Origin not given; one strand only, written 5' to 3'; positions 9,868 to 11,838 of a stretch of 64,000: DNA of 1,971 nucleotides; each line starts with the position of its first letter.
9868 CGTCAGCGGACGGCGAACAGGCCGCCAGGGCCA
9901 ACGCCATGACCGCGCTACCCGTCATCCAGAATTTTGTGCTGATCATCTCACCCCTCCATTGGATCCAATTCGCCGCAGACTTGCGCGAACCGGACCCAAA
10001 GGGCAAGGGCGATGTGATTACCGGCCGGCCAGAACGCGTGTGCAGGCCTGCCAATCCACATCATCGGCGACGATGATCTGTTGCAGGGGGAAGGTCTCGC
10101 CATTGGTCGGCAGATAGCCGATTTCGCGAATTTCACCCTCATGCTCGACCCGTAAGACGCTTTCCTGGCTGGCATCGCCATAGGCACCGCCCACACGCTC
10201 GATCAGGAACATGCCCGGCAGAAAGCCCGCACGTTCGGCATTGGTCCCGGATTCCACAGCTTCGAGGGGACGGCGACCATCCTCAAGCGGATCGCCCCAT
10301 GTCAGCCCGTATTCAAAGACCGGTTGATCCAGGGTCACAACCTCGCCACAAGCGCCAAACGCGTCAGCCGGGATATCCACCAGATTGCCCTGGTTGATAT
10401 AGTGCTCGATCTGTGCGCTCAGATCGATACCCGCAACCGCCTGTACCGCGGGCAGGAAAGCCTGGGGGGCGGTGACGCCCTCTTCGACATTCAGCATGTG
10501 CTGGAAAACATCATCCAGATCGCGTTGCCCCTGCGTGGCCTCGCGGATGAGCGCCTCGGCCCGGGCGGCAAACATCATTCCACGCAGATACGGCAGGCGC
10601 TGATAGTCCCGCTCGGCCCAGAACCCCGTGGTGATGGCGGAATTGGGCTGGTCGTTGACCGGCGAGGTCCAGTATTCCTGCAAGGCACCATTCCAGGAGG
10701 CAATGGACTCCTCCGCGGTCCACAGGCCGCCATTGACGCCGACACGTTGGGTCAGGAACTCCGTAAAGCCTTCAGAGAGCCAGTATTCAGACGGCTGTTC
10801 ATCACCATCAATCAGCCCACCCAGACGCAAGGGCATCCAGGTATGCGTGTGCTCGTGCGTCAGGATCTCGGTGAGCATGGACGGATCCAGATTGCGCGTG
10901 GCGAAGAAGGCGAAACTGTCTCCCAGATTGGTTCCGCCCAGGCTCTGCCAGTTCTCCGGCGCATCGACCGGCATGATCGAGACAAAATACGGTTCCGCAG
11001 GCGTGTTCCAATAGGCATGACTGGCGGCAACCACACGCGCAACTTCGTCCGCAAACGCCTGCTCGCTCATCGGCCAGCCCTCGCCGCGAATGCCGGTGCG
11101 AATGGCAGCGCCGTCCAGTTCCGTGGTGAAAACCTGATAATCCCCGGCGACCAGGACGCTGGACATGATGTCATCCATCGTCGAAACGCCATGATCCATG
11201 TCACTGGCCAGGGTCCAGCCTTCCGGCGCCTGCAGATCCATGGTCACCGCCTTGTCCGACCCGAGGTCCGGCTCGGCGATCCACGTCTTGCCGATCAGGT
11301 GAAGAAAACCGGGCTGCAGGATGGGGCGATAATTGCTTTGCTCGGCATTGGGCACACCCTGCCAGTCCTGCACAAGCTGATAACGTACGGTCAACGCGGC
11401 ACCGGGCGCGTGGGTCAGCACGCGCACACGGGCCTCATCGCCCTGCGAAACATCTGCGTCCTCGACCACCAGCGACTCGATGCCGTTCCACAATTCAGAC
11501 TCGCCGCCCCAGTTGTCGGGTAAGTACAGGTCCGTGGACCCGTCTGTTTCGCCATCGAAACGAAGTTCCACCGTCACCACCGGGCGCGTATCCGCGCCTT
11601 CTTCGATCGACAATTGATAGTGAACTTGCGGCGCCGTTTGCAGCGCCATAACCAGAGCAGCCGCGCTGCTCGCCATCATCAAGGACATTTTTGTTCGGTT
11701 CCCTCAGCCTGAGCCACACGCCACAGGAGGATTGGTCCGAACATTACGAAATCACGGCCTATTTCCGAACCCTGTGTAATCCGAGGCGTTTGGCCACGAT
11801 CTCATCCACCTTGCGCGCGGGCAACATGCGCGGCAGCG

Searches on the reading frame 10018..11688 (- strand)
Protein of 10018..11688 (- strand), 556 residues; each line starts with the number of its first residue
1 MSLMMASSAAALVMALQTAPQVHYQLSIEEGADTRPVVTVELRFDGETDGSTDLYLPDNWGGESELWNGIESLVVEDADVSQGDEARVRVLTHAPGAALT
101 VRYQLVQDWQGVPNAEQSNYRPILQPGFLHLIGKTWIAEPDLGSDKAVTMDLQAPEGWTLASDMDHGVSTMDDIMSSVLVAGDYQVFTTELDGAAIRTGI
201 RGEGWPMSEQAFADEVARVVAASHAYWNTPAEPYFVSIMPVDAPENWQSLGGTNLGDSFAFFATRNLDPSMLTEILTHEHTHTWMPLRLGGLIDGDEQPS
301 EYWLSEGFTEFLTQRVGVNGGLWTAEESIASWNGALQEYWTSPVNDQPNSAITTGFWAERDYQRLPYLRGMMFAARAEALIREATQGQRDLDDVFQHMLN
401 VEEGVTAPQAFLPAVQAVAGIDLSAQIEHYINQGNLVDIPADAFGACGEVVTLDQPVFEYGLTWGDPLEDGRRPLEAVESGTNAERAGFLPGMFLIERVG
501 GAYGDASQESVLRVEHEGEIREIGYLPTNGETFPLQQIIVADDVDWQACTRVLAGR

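Call 26: find_encoding_contigs(protein=window:10018-11688:-, flank=10000, max_places=1)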
Protein window:10018-11688:- (556 aa): 6 contigs read that carry it; 1 place shown.
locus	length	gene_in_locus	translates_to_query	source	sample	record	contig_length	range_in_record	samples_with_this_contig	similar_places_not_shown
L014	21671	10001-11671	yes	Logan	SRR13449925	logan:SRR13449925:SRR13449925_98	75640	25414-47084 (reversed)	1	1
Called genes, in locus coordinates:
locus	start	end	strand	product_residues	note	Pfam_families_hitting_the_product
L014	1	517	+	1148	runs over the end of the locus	PF00089:Trypsin (faint), PF03797:Autotransporter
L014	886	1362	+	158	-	-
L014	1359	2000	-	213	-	PF00230:MIP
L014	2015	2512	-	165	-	PF01451:LMWPc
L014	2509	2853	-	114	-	PF12840:HTH_20, PF01047:MarR (faint)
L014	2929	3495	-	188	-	-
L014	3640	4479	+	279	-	PF19576:Acyltransf_2, PF01553:Acyltransferase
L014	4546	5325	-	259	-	PF13085:Fer2_3, PF13183:Fer4_8, PF13237:Fer4_10, PF13534:Fer4_17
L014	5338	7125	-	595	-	PF00890:FAD_binding_2, PF01266:DAO (faint), PF02910:Succ_DH_flav_C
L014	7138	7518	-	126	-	PF01127:Sdh_cyt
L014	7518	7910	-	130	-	PF01127:Sdh_cyt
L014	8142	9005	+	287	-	PF00106:adh_short, PF08643:DUF1776 (weak), PF08659:KR, PF13561:adh_short_C2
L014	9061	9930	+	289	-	PF00106:adh_short, PF01370:Epimerase (faint), PF08659:KR, PF13561:adh_short_C2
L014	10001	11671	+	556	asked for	-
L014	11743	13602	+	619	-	PF05960:DUF885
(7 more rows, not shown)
